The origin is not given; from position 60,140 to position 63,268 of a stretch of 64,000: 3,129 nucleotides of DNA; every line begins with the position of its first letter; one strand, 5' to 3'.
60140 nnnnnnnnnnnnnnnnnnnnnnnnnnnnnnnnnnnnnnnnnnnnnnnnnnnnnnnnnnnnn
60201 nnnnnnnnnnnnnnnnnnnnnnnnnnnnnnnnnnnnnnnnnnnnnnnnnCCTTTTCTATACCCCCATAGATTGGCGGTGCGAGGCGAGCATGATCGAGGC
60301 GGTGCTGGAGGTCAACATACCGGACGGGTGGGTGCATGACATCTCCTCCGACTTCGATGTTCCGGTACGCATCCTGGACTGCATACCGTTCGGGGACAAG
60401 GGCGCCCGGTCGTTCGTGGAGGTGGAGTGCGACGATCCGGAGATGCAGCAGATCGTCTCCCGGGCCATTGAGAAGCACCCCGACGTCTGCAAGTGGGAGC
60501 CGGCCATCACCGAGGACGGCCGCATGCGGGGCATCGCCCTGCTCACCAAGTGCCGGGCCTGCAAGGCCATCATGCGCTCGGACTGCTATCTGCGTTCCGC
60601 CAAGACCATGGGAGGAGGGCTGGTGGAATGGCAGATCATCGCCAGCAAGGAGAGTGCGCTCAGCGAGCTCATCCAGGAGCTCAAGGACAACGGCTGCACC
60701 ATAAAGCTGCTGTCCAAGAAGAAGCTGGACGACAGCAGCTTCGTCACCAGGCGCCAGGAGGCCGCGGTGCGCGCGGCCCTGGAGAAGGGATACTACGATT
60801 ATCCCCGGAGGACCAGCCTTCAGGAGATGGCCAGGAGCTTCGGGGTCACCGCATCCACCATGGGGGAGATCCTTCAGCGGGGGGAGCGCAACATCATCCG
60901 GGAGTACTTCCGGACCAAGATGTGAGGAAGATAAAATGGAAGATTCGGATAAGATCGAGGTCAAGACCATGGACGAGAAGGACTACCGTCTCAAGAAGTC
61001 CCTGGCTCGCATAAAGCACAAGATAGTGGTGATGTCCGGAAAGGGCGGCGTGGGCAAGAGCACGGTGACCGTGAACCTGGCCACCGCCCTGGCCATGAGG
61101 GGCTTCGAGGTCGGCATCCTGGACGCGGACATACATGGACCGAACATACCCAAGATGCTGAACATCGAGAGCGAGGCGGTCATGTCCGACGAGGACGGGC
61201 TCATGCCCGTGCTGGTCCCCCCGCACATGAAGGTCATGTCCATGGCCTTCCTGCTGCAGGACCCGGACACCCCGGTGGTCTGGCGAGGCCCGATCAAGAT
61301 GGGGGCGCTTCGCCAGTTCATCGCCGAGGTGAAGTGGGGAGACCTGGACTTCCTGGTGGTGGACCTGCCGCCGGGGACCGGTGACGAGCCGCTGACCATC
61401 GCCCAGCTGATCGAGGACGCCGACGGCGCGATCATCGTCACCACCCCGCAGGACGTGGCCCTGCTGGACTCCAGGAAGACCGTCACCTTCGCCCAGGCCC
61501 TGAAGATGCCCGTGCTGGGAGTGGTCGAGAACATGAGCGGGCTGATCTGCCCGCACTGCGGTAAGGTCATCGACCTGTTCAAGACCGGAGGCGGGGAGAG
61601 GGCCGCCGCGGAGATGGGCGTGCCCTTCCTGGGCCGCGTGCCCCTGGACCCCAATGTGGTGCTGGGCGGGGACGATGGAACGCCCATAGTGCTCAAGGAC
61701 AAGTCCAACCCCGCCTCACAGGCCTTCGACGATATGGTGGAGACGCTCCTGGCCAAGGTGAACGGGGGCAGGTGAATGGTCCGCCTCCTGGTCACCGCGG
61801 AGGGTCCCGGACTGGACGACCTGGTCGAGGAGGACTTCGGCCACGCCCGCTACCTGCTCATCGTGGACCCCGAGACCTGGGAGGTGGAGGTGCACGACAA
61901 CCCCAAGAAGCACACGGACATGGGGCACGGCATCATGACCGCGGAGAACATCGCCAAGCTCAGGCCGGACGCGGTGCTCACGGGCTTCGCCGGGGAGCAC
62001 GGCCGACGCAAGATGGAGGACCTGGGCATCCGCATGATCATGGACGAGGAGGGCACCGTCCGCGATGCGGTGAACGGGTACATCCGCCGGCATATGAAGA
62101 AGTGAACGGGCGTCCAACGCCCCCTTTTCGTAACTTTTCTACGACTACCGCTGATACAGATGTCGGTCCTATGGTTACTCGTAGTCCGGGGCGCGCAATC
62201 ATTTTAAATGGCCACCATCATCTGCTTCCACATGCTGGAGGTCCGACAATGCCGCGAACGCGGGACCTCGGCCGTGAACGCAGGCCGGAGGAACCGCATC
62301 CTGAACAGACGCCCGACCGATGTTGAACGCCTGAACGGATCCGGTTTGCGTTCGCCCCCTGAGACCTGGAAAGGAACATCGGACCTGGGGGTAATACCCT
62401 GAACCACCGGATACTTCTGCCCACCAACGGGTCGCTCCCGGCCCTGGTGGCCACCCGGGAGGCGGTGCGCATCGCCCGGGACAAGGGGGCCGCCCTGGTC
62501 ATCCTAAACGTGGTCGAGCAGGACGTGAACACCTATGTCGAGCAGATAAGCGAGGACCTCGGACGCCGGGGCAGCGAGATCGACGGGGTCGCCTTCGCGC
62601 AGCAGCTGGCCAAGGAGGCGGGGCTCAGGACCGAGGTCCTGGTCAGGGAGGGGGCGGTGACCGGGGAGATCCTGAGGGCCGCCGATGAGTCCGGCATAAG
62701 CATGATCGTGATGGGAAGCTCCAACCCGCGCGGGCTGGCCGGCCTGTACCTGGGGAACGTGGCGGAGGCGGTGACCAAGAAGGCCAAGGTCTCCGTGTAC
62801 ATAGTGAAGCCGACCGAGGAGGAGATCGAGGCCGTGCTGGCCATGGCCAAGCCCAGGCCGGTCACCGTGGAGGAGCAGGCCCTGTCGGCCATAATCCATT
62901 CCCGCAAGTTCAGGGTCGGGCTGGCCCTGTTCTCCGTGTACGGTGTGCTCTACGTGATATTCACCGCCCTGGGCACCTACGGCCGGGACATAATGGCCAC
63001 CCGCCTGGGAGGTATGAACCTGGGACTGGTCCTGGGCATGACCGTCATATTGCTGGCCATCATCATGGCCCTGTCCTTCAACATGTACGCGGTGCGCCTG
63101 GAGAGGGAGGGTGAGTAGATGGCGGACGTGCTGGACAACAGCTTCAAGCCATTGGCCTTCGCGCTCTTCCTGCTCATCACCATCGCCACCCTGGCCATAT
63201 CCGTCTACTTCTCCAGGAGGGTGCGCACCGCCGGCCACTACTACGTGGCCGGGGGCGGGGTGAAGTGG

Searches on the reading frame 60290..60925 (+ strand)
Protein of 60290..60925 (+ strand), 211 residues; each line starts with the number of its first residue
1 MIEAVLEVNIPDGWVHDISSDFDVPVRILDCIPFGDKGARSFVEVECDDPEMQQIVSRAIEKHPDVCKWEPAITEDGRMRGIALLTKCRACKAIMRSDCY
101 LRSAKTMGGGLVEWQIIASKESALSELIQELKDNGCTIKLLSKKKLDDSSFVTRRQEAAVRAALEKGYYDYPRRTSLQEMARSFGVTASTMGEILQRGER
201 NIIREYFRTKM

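Call 10: search_protein_families(library=pfam, proteins=[window:60290-60925:+], max_evalue=0.00001)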
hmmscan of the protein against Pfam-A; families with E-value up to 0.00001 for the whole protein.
window:60290-60925:+ (211 aa): 1 family
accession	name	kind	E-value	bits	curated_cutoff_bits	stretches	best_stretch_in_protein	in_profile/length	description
PF04967.18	HTH_10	-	8.7e-17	61.1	23.1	1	153-204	2-53/53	HTH DNA binding domain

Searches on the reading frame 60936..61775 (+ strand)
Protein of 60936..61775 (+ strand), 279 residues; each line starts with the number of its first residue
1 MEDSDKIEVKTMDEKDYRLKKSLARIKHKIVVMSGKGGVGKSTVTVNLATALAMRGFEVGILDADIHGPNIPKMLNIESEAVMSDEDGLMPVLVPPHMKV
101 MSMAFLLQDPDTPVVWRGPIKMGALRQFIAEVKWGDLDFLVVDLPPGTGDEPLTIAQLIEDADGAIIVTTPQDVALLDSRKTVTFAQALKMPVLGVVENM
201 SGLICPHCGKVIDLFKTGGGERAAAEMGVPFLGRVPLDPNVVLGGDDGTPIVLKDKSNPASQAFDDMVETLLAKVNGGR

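Call 10: search_protein_families(library=pfam, proteins=[window:60936-61775:+], max_evalue=0.00001)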
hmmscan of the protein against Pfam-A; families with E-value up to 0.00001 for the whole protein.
window:60936-61775:+ (279 aa): 5 families
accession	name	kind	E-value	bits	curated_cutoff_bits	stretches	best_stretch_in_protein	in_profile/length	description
PF10609.15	ParA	-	3.8e-102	341.4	27.1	1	26-271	2-245/246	NUBPL iron-transfer P-loop NTPase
PF01656.29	CbiA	-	2.3e-14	53.9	25.4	1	30-242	1-116/125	CobQ/CobB/MinD/ParA nucleotide binding domain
PF13614.12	AAA_31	-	1.6e-10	41.6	27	1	29-175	3-153/177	AAA domain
PF09140.17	MipZ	-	3.4e-09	36.8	20.7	1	28-153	1-115/262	ATPase MipZ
PF02374.21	ArsA_ATPase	-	3.4e-06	26.9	24.3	0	28-65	1-38/305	Anion-transporting ATPase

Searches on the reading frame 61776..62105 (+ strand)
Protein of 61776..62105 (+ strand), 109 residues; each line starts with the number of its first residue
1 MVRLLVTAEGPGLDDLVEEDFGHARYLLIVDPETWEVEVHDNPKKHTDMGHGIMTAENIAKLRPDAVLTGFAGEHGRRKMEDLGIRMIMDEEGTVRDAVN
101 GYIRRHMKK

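Call 10: search_protein_families(library=pfam, proteins=[window:61776-62105:+], max_evalue=0.00001)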
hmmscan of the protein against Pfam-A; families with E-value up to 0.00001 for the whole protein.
window:61776-62105:+ (109 aa): 1 family
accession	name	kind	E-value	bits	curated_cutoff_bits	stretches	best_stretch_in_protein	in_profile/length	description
PF02579.22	Nitro_FeMo-Co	-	1.7e-13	51.1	26.3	1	14-103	2-93/94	Dinitrogenase iron-molybdenum cofactor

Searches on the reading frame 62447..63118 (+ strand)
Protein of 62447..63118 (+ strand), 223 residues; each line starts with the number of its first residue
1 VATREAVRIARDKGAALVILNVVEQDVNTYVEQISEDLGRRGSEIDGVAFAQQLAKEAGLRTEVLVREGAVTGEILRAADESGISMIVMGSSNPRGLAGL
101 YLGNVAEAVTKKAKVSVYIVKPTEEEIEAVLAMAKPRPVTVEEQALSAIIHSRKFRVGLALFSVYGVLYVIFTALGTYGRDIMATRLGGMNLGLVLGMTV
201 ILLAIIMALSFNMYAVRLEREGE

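Call 10: search_protein_families(library=pfam, proteins=[window:62447-63118:+], max_evalue=0.00001)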
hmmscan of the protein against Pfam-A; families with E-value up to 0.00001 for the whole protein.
window:62447-63118:+ (223 aa): 2 families
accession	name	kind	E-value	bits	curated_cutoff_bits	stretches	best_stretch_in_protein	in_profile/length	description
PF00582.32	Usp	-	9.2e-20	72.1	24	1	2-121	18-141/141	Universal stress protein family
PF04341.17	DUF485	-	1.4e-08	35.1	28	1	151-217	10-77/88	Protein of unknown function, DUF485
